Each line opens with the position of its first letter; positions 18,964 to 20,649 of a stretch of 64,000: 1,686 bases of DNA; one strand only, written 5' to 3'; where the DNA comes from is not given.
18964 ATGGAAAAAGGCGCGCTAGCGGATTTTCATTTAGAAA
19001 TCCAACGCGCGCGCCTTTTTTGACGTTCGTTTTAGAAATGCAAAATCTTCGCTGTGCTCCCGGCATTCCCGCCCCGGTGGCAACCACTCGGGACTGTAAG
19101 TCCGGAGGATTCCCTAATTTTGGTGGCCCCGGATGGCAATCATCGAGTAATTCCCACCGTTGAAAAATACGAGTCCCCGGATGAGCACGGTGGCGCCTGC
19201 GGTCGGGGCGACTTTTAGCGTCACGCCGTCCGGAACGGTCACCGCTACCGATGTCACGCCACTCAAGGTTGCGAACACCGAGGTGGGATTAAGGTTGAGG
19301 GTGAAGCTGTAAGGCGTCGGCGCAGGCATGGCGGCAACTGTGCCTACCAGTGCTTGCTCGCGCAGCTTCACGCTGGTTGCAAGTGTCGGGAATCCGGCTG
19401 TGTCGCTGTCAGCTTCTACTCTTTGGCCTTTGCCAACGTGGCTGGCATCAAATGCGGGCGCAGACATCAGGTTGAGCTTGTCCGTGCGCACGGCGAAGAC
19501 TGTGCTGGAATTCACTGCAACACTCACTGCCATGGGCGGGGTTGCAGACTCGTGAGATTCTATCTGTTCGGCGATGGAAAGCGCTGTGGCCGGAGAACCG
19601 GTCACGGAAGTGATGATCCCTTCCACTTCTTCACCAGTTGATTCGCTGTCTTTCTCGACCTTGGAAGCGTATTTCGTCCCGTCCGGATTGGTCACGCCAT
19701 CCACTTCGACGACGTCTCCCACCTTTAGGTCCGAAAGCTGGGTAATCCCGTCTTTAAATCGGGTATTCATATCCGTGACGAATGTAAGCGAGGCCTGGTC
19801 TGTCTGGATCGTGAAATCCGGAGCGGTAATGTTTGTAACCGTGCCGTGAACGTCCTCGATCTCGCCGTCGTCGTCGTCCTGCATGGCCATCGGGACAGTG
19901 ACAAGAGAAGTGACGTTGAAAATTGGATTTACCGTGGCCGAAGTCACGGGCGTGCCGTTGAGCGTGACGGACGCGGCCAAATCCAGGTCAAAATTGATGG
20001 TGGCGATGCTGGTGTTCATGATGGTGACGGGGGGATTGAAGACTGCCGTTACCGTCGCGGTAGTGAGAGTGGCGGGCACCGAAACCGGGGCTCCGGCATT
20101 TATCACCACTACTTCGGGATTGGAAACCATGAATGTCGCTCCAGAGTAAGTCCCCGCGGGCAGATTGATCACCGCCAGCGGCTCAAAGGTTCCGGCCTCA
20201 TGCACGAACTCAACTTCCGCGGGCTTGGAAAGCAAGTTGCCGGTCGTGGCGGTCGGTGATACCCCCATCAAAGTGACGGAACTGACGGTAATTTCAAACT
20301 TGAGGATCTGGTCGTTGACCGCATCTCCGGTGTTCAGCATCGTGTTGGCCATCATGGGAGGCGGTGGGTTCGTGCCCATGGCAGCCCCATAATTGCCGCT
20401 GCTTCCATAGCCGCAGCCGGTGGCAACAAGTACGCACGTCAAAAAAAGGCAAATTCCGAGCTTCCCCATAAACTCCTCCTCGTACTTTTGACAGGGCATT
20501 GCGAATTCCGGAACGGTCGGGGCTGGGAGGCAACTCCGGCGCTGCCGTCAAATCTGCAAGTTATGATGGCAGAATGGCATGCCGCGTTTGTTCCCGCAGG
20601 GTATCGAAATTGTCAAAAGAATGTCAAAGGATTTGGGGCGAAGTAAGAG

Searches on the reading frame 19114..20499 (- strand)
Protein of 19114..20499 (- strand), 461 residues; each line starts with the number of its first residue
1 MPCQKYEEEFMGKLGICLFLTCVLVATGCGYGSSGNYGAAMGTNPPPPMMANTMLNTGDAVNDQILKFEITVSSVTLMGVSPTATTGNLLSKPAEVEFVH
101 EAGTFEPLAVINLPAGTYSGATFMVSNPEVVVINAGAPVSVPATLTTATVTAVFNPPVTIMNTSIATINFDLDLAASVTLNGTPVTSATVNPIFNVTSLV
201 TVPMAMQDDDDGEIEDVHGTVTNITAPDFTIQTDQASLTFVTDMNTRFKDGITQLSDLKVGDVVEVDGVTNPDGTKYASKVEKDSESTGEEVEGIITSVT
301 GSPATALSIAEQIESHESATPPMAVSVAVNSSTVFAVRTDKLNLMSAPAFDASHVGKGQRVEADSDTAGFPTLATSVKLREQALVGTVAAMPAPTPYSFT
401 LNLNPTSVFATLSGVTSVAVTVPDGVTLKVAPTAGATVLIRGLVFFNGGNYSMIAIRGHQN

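Call 40: find_encoding_contigs(protein=window:19114-20499:-, flank=10000, max_places=4)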
Protein window:19114-20499:- (461 aa): no gene with exactly this product is on record in the collection.
